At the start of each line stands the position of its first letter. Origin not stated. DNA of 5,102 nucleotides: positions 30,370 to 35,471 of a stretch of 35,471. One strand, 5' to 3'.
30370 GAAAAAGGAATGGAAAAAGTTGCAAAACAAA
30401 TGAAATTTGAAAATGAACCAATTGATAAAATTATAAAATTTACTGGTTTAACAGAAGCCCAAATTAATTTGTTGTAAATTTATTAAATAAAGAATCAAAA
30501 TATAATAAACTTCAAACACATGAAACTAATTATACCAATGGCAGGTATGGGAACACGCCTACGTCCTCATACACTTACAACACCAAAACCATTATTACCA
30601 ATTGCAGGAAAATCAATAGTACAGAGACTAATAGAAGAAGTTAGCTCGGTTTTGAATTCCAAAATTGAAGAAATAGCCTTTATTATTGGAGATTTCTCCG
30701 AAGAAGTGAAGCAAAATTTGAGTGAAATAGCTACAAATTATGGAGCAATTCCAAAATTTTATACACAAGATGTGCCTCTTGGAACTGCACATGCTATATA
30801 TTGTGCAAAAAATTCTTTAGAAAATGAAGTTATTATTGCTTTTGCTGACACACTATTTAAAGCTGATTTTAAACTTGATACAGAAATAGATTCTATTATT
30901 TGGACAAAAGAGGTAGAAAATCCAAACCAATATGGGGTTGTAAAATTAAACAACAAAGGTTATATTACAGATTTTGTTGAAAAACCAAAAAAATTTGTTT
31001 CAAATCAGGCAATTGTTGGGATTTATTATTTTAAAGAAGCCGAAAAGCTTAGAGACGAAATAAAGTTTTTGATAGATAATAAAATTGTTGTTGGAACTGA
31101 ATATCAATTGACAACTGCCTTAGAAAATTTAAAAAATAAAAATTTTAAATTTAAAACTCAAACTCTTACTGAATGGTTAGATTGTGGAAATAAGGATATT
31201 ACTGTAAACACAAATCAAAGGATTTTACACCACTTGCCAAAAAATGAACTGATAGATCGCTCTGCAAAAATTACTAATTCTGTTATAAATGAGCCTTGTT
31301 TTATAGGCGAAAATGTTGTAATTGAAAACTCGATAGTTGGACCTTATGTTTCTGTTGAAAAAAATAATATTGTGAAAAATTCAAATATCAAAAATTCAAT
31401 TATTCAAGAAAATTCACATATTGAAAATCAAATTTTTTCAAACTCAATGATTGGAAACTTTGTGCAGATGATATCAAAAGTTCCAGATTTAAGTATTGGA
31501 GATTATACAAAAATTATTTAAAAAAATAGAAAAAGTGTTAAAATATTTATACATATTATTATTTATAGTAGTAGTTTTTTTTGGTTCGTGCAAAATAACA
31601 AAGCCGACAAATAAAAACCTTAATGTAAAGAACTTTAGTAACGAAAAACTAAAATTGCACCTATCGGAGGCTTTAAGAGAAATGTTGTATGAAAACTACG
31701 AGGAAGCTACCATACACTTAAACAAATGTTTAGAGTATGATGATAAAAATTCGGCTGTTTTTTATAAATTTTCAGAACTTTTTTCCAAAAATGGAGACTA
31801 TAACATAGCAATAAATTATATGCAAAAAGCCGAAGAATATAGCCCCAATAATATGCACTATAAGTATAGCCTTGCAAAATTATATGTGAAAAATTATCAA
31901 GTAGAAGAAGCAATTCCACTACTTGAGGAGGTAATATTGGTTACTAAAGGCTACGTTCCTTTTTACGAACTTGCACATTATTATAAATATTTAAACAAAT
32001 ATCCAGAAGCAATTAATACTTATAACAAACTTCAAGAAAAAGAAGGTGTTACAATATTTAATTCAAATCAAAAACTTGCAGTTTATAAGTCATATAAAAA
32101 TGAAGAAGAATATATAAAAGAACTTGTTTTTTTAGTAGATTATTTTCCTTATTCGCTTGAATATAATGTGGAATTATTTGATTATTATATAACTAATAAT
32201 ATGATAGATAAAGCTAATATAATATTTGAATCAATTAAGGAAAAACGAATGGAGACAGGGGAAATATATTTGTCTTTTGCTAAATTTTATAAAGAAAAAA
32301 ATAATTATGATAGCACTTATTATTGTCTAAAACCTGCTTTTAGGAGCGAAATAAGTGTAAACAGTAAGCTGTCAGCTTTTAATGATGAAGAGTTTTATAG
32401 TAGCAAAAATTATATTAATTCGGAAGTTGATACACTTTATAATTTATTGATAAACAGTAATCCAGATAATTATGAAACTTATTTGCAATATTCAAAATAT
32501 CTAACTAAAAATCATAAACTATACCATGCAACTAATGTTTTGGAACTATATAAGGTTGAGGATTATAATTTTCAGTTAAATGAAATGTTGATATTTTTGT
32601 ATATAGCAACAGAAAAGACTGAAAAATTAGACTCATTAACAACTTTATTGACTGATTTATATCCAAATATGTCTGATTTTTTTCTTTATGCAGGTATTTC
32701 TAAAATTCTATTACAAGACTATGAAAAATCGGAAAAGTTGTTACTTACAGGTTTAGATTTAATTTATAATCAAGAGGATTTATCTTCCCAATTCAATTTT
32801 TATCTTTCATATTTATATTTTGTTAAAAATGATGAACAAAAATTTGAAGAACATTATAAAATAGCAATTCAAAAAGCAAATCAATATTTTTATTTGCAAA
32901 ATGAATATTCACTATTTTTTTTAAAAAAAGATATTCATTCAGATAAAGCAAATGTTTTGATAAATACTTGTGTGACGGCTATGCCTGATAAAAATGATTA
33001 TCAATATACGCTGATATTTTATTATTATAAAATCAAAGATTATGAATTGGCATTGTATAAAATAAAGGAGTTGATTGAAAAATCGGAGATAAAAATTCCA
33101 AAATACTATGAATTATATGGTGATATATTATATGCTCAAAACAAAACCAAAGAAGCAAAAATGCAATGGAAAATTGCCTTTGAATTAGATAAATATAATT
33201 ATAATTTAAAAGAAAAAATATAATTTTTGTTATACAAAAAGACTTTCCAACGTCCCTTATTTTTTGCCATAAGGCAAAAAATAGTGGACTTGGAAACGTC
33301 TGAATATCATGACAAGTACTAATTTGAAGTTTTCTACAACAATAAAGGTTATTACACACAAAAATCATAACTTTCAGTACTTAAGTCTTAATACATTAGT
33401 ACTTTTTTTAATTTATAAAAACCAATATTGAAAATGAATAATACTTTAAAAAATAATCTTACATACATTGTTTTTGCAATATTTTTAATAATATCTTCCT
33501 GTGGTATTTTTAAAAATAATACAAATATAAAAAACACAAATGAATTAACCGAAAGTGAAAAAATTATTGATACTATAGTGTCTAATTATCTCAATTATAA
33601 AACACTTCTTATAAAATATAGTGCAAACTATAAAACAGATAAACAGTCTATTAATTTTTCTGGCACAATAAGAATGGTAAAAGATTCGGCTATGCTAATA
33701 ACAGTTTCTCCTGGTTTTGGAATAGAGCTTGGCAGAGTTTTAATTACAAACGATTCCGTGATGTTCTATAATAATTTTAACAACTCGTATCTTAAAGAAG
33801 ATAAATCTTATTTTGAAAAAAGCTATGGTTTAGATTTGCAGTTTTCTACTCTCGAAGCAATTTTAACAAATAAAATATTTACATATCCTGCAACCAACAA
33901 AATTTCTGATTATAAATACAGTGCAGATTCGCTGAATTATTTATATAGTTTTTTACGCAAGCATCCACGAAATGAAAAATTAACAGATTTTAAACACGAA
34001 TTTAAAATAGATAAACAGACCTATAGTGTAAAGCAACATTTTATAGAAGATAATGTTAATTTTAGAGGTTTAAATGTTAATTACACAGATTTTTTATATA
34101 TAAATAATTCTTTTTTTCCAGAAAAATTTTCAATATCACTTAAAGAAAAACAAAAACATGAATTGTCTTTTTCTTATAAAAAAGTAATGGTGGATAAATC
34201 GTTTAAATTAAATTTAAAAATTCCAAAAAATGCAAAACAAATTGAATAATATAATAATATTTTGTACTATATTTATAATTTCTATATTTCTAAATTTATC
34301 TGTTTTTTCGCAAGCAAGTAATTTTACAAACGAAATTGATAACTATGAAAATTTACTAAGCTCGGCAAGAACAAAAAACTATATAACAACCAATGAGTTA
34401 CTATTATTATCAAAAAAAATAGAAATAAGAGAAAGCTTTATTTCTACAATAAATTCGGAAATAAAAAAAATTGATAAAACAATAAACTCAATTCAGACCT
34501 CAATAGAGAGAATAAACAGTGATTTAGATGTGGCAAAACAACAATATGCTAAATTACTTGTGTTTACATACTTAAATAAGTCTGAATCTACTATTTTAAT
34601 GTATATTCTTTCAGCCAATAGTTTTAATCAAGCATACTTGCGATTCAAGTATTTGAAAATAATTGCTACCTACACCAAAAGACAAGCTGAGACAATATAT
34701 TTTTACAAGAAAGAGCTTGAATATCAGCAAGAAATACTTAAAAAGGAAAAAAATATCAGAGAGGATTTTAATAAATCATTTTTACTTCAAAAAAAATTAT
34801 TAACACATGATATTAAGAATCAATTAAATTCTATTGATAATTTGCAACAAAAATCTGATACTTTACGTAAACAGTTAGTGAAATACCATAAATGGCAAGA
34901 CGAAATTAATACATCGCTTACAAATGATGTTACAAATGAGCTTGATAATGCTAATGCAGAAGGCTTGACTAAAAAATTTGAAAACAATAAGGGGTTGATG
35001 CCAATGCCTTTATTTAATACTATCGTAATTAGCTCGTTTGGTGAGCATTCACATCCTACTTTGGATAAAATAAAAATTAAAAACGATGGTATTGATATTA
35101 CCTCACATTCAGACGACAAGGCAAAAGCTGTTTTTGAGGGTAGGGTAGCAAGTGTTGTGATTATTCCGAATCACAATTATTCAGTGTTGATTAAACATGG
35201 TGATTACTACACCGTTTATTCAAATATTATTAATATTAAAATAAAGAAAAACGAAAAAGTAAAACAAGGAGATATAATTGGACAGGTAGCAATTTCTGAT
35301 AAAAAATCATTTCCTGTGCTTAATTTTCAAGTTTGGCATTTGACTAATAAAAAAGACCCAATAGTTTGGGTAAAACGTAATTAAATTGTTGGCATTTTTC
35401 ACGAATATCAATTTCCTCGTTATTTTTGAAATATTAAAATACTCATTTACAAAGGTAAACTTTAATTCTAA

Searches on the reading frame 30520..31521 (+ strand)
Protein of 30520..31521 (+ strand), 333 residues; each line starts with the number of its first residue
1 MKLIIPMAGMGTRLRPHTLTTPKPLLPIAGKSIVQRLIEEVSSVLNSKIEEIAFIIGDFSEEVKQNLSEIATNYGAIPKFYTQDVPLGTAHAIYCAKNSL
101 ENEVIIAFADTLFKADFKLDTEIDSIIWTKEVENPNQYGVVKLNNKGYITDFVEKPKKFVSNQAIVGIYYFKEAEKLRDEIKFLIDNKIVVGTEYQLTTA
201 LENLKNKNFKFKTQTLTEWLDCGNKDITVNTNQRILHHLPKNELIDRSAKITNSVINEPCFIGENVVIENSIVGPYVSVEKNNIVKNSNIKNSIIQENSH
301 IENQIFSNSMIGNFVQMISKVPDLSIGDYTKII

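Call 65: search_protein_families(library=pfam, proteins=[window:30520-31521:+], max_evalue=0.001)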
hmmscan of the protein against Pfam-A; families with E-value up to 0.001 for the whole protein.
window:30520-31521:+ (333 aa): 5 families
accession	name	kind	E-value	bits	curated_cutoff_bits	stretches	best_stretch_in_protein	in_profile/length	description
PF00483.29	NTP_transferase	-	3.4e-28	99.3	21.2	1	4-233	3-240/245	Nucleotidyl transferase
PF25084.1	LbH_EIF2B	-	1.4e-08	35.1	54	1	242-304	27-90/105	EIF2B subunit epsilon LbH domain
PF07959.18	Fucose_pyrophosphorylase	-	1.1e-07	31.6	34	1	203-306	237-340/418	Fucose pyrophosphorylase domain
PF12804.13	NTP_transf_3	-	5.4e-05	23.9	27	1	4-113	2-98/160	MobA-like NTP transferase domain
PF25247.1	LbH_GLGC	-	7.1e-05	23.2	27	0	248-288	10-49/135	GLGC left-handed parallel beta-helix domain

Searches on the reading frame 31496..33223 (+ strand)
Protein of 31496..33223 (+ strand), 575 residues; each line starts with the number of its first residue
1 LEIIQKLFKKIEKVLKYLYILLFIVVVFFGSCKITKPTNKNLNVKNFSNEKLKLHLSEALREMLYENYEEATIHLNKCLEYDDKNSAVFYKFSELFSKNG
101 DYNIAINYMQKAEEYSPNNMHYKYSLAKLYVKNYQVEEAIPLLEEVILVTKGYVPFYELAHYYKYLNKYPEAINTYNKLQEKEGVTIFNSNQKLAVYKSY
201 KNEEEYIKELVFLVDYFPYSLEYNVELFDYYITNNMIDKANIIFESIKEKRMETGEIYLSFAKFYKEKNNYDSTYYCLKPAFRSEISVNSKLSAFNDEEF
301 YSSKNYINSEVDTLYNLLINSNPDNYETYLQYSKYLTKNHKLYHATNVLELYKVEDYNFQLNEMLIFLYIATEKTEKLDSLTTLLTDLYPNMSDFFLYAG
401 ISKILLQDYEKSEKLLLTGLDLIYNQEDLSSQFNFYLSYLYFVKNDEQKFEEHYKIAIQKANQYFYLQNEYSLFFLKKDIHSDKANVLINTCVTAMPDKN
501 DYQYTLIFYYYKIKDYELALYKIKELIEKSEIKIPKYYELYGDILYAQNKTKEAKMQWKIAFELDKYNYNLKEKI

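Call 65: search_protein_families(library=pfam, proteins=[window:31496-33223:+], max_evalue=0.001)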
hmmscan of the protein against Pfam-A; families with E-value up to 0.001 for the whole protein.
window:31496-33223:+ (575 aa): 9 families
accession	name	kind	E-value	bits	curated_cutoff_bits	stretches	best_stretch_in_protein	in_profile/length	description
PF14559.12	TPR_19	-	2.8e-08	34.4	25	1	99-147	4-52/68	Tetratricopeptide repeat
PF13432.12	TPR_16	-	3.4e-08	34.2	32.7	0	94-145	5-56/65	Tetratricopeptide repeat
PF12895.13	ANAPC3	-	1.1e-07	32.5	27.2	1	66-145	3-81/82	Anaphase-promoting complex, cyclosome, subunit 3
PF07719.23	TPR_2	-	4.2e-06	26.9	27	0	95-119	10-34/34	Tetratricopeptide repeat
PF13428.12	TPR_14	-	3e-05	24.7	23.5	0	124-146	5-27/44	Tetratricopeptide repeat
PF23914.1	TPR_CcmH_CycH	-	0.00014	22.2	42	0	67-181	31-149/158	Cytochrome c-type biogenesis protein H TPR domain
PF13181.12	TPR_8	-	0.00048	20.5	25.7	0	89-119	4-34/34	Tetratricopeptide repeat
PF13424.12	TPR_12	-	0.00049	20.7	30.1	0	67-114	18-73/77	Tetratricopeptide repeat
PF14561.12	TPR_20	-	0.00066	20.4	25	0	109-148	11-50/90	Tetratricopeptide repeat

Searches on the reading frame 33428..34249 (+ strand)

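Call 65: search_protein_families(library=pfam, proteins=[window:33428-34249:+], max_evalue=0.001)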
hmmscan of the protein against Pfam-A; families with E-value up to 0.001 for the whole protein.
window:33428-34249:+ (273 aa): 1 family
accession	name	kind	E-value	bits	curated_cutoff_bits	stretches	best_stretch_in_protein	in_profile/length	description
PF14125.13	DUF4292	-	3.5e-39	135.1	23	1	56-272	3-209/209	Domain of unknown function (DUF4292)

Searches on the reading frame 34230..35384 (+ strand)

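Call 65: search_protein_families(library=pfam, proteins=[window:34230-35384:+], max_evalue=0.001)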
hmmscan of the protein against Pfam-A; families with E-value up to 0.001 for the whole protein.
window:34230-35384:+ (384 aa): 1 family
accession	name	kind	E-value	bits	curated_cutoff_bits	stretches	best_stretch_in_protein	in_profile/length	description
PF01551.29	Peptidase_M23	-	4.7e-14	52.8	28.7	1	285-377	3-96/96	Peptidase family M23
